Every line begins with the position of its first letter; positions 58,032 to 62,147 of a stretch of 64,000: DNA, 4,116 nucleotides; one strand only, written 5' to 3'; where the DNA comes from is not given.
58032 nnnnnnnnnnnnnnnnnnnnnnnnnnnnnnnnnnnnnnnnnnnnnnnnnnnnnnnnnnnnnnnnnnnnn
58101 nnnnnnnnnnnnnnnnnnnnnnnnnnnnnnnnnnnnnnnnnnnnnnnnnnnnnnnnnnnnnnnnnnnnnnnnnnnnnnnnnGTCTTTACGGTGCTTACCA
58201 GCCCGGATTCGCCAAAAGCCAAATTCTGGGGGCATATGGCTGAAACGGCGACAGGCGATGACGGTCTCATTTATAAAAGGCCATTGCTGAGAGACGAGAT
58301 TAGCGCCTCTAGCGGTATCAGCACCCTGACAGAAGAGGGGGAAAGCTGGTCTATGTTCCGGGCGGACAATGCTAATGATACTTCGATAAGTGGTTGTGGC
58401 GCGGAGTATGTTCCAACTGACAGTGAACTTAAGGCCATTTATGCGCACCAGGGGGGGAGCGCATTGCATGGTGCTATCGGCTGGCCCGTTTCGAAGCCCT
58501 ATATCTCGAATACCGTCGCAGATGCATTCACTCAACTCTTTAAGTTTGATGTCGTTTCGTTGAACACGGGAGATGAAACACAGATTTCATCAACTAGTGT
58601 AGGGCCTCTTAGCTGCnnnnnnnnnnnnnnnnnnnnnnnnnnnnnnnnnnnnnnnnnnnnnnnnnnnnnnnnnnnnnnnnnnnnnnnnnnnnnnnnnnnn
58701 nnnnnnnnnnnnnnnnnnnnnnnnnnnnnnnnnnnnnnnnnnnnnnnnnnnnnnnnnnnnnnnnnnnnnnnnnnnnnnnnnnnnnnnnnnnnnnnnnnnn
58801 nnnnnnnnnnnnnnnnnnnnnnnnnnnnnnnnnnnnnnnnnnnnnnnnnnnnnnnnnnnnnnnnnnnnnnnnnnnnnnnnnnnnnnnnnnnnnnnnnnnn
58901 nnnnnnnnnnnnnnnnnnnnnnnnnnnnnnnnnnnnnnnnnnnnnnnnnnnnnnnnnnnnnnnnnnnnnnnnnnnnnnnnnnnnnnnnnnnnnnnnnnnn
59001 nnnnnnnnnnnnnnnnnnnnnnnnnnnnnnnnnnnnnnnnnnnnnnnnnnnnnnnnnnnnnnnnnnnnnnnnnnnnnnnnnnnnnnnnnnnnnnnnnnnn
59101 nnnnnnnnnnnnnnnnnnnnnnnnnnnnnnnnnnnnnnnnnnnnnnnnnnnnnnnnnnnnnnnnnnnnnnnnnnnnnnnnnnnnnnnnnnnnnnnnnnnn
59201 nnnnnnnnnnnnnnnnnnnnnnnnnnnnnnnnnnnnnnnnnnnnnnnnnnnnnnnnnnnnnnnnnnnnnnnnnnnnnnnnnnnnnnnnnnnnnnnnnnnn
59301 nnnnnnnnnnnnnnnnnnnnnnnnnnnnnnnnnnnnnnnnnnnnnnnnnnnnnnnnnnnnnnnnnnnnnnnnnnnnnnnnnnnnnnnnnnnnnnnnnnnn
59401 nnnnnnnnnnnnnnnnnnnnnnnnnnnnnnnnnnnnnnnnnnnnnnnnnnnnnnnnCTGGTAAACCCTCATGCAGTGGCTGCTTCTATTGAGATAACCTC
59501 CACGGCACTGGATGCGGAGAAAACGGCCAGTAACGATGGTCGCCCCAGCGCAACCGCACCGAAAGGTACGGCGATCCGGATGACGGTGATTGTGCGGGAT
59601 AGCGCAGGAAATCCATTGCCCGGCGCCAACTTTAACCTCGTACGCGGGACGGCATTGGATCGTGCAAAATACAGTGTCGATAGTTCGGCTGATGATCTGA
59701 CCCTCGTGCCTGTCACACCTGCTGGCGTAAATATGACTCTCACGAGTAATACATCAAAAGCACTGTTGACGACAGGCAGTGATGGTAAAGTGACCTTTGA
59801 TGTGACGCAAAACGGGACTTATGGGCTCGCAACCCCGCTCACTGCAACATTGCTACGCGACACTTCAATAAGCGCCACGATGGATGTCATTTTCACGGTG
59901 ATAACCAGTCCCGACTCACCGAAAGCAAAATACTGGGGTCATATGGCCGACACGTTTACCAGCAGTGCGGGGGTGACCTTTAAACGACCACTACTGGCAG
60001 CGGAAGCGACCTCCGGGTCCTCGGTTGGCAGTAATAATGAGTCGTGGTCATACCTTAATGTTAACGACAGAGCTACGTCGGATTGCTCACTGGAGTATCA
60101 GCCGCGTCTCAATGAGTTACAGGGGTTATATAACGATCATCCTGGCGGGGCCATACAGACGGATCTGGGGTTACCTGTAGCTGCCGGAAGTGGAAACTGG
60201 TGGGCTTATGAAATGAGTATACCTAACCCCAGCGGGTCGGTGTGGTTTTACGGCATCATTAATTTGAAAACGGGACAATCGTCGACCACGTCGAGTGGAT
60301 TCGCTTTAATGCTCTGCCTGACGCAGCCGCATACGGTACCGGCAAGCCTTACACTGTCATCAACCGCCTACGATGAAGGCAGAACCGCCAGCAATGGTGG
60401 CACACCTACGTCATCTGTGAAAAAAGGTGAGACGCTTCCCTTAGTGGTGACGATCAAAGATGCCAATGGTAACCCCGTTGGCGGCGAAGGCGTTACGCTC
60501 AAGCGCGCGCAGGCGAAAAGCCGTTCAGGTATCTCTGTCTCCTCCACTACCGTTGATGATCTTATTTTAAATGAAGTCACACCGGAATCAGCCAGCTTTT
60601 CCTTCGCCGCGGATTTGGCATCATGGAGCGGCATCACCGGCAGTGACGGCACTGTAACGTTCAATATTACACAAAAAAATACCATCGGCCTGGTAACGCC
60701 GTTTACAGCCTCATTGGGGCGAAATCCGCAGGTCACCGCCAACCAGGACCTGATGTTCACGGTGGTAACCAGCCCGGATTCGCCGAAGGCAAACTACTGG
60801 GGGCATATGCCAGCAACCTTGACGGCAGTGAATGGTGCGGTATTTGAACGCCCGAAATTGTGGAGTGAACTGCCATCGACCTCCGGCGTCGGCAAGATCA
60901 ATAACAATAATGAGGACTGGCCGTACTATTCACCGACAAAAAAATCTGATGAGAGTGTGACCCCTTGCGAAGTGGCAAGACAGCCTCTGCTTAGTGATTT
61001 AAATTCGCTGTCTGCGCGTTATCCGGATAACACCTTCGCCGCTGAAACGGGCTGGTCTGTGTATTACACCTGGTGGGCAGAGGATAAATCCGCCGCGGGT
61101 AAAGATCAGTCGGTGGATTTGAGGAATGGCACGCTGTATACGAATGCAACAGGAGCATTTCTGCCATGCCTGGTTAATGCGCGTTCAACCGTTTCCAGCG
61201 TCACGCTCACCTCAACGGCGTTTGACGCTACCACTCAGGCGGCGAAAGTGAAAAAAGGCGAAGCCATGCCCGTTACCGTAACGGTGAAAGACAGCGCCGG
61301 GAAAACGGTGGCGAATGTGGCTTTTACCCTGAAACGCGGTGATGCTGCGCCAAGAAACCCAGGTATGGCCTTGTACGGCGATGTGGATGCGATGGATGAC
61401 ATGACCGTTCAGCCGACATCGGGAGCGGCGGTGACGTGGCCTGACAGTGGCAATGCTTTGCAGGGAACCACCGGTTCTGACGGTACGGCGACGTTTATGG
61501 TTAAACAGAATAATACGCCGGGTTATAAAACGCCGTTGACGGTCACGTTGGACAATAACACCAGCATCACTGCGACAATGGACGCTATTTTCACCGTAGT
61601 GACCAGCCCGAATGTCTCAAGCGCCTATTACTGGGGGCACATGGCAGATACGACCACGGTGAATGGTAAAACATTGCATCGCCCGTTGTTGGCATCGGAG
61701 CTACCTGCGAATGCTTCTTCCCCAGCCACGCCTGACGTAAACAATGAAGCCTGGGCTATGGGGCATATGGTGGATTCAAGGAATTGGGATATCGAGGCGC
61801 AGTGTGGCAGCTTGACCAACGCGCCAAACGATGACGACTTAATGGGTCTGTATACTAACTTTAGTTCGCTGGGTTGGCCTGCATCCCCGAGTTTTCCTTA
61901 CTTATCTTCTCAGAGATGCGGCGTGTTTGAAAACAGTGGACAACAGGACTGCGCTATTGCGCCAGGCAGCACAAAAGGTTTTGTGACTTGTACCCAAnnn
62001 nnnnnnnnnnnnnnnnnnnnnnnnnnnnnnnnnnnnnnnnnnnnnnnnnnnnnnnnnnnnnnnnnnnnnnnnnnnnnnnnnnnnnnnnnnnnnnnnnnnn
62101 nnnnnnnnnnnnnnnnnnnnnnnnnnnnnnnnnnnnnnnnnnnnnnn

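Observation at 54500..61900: Giant ORF built from about nine tandem ~280-aa repeats with a conserved TSPD-x5-WGHM signature and paired cysteines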

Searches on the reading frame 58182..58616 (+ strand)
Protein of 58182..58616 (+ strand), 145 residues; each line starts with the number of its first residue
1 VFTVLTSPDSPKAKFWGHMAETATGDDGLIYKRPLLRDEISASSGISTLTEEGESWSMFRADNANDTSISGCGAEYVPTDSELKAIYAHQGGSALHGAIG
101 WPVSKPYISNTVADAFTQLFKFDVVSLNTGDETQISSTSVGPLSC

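Call 51: search_solved_structures(query=A2, max_evalue=10, show_alignments=2)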
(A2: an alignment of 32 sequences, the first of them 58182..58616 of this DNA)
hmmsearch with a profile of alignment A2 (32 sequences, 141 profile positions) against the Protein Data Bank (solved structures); distinct sequences matched with E-value up to 10: 7.
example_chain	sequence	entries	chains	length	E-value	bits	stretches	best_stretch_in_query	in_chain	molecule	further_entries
5n40_A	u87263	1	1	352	2.8e-35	124.7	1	1-129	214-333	Putative invasin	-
5lec_A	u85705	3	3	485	1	12.7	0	12-21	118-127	DDD_D12_12_D12_12_D12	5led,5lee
5le2_A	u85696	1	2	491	1.1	12.7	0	12-21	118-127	DDD_D12_15_D12_15_D12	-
5leb_A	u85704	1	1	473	1.1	12.6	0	12-21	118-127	DDD_D12_06_D12_06_D12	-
7a26_AAA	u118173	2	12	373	1.2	12.5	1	17-77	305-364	SmhA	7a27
9s4q_25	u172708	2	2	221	5.1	10.5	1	31-103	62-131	Kinetochore protein SPC25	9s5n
5le7_A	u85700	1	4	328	7.2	10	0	12-99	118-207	DD_D12_13_D12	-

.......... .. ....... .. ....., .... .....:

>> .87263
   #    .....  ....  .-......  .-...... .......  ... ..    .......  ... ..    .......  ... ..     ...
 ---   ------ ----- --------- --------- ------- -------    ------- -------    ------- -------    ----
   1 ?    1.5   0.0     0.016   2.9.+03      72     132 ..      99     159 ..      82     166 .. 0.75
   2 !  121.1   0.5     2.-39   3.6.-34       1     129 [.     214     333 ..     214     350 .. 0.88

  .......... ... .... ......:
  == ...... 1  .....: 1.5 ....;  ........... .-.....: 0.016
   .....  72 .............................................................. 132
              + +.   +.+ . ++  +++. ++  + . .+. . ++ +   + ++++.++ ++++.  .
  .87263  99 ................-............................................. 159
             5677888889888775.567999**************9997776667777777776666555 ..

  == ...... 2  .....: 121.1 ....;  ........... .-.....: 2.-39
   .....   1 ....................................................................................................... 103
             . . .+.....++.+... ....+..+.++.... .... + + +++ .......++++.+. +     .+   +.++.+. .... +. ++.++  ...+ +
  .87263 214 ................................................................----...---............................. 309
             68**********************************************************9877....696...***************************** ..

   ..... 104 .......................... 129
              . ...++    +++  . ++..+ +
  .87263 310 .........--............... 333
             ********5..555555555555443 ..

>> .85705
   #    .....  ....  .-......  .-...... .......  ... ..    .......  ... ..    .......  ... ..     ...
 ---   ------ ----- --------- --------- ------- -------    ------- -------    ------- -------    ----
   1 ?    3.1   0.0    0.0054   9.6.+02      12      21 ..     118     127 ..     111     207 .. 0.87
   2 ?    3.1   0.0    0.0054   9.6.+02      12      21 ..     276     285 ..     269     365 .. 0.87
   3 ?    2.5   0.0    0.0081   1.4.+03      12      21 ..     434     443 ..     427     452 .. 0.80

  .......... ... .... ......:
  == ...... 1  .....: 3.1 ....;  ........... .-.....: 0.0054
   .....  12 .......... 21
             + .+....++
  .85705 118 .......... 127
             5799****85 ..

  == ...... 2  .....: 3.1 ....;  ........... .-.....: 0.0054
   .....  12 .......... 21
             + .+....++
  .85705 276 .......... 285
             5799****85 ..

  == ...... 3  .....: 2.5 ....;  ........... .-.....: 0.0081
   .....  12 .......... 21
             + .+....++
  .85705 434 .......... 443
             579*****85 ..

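Call 54: predict_structure(alignment_id=A2)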
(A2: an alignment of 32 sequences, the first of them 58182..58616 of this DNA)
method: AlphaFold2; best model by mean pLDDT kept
length: 145 residues; sequences in the alignment: 32
mean_pLDDT: 85.7   pTM: 0.79
mean pLDDT of the five models: 85.7, 85.3, 84.4, 82.5, 82.3
residues with pLDDT >= 90: 91; 70-90: 30; 50-70: 18; < 50: 6
segments of 3 or more residues with pLDDT < 50: none
pLDDT, mean of each block of 10 residues (from residue 1): 51 62 94 94 90 93 92 92 93 82 95 69 93 94 96
secondary structure, 60 per line:
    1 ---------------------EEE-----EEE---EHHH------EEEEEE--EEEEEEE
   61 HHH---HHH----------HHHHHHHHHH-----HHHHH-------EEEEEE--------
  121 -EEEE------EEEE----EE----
elements in order: E22-24 E30-32 E46-51 E54-60 H80-89 H95-99 E107-112 E122-125 E132-135

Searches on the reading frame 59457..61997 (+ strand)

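Call 94: profile_search(protein=window:59457-61997:+)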
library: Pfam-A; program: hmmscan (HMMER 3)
A. the first sequence (847 residues): domains with independent E <= 10: 18; with E <= 0.001: 6
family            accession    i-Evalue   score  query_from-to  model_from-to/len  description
InvE_AD           PF05689.17    4.7e-32   111.7     152-287         1-135/136  Adhesion domain
InvE_AD           PF05689.17    8.3e-28    97.9     440-563         1-125/136  Adhesion domain
BIg21             PF05688.17    6.6e-23    81.8     601-715         1-109/109  Bacterial Immunoglobulin-like 21
BIg21             PF05688.17    1.2e-21    77.8     324-437         1-109/109  Bacterial Immunoglobulin-like 21
InvE_AD           PF05689.17    7.7e-21    75.3     718-820         1-105/136  Adhesion domain
BIg21             PF05688.17    2.1e-20    73.8      38-149         2-109/109  Bacterial Immunoglobulin-like 21
SpaA              PF17802.7       0.043    14.4      48-124         9-56/91  Prealbumin-like fold domain
Big_1             PF02369.22       0.12    13.0     327-352        19-44/93  Bacterial Ig-like domain (group 1)
DUF4442           PF14539.12       0.16    12.6     590-625        95-130/132  Domain of unknown function (DUF4442)
Big_1             PF02369.22        0.2    12.2     648-708        27-90/93  Bacterial Ig-like domain (group 1)
DUF4198           PF10670.15       0.39    11.2      98-126       179-205/209  Domain of unknown function (DUF4198)
Ig_NUP210_15th    PF22959.3        0.58    10.2      27-61         17-51/102  NUP210 Ig-like domain 15
Phage_tube_C      PF20608.4        0.76    10.6     586-621        15-53/82  Phage tail tube protein C-terminal domain
Big_1             PF02369.22        1.1     9.8      32-137        11-85/93  Bacterial Ig-like domain (group 1)
Big_1             PF02369.22        1.8     9.2     590-625         5-40/93  Bacterial Ig-like domain (group 1)
INPP5B_PH         PF16776.11        2.6     8.3     364-418        58-111/145  Type II inositol 1,4,5-trisphosphate 5-phosphatase PH domain
FlgD_ig           PF13860.13        2.6     8.5     594-622        10-41/79  FlgD Ig-like domain
INPP5B_PH         PF16776.11        5.2     7.3      75-118        56-100/145  Type II inositol 1,4,5-trisphosphate 5-phosphatase PH domain
